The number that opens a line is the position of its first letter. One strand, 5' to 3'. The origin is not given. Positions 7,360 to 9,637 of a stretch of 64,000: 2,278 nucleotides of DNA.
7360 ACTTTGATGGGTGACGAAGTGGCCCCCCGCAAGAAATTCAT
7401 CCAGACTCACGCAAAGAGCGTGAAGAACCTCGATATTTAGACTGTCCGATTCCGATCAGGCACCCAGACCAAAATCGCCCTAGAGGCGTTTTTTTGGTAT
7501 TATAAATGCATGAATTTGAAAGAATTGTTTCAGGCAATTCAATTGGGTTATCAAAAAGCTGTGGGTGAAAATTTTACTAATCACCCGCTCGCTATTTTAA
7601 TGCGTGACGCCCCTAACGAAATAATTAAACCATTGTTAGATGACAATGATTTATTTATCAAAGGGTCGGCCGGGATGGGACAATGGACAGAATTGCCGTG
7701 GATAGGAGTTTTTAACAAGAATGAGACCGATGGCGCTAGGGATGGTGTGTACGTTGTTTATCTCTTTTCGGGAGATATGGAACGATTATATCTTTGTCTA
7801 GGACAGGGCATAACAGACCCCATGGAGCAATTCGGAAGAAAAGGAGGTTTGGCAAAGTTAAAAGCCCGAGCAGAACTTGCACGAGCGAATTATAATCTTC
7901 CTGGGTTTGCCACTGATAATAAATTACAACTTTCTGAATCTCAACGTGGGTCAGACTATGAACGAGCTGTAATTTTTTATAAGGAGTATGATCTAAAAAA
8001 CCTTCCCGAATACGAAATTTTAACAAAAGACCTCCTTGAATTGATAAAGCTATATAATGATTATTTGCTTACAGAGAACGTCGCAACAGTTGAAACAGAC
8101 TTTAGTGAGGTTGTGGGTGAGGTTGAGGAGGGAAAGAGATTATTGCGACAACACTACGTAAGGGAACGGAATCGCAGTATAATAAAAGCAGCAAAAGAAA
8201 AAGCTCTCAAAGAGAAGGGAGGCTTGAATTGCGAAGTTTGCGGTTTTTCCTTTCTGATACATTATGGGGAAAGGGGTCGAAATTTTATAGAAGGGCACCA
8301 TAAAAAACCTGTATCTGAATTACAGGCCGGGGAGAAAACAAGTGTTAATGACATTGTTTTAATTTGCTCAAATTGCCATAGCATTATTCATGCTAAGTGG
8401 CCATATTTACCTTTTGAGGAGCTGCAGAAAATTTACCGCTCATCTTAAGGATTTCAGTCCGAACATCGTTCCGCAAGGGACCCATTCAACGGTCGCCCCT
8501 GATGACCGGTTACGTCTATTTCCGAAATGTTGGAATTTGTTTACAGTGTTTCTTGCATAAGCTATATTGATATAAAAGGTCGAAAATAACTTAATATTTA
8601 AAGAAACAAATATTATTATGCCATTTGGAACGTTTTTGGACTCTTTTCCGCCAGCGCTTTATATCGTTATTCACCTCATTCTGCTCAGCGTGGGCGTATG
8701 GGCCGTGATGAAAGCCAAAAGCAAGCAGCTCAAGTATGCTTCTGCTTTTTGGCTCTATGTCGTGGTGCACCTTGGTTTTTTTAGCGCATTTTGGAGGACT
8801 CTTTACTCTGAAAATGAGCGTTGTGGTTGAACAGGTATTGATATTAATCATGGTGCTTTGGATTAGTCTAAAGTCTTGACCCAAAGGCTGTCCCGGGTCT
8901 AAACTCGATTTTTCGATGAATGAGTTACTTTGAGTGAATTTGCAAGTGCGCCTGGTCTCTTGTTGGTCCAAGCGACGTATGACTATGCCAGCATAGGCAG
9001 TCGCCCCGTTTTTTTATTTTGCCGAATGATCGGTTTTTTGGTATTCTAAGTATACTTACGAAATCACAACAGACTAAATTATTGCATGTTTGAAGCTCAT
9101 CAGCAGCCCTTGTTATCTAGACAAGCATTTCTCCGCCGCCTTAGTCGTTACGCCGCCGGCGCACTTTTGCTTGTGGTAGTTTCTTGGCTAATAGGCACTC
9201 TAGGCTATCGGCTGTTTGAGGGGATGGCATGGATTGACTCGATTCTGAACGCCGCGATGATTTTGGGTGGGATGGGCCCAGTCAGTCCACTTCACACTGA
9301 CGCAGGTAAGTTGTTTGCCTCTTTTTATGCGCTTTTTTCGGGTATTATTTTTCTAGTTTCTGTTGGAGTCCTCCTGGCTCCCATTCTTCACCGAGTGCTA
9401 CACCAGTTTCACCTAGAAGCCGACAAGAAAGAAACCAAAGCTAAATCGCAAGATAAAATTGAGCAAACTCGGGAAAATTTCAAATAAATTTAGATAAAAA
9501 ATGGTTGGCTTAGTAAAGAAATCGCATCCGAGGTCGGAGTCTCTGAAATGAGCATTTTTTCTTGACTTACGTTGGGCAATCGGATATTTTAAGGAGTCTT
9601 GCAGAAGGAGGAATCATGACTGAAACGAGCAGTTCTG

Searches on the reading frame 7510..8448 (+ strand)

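Call 74: search_protein_families(library=pfam, proteins=[window:7510-8448:+], max_evalue=0.001)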
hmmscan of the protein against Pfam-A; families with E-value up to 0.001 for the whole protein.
window:7510-8448:+ (312 aa): 2 families
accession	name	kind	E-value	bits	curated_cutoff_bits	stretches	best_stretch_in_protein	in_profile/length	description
PF12102.13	MrcB_N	-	1.4e-47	162.1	25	1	11-185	3-181/183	MrcB-like, N-terminal domain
PF01844.29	HNH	-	2.7e-09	37.4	21.4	1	241-295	1-46/47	HNH endonuclease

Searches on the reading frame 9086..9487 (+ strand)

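Call 74: search_protein_families(library=pfam, proteins=[window:9086-9487:+], max_evalue=0.001)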
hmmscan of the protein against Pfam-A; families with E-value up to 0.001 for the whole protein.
window:9086-9487:+ (133 aa): 2 families
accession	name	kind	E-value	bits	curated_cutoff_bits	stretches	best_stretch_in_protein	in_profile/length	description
PF07885.22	Ion_trans_2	-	0.00025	21.3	22.5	1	31-96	3-73/79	Ion channel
PF14163.11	SieB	-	0.00072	19.6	26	0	77-127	27-77/147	Super-infection exclusion protein B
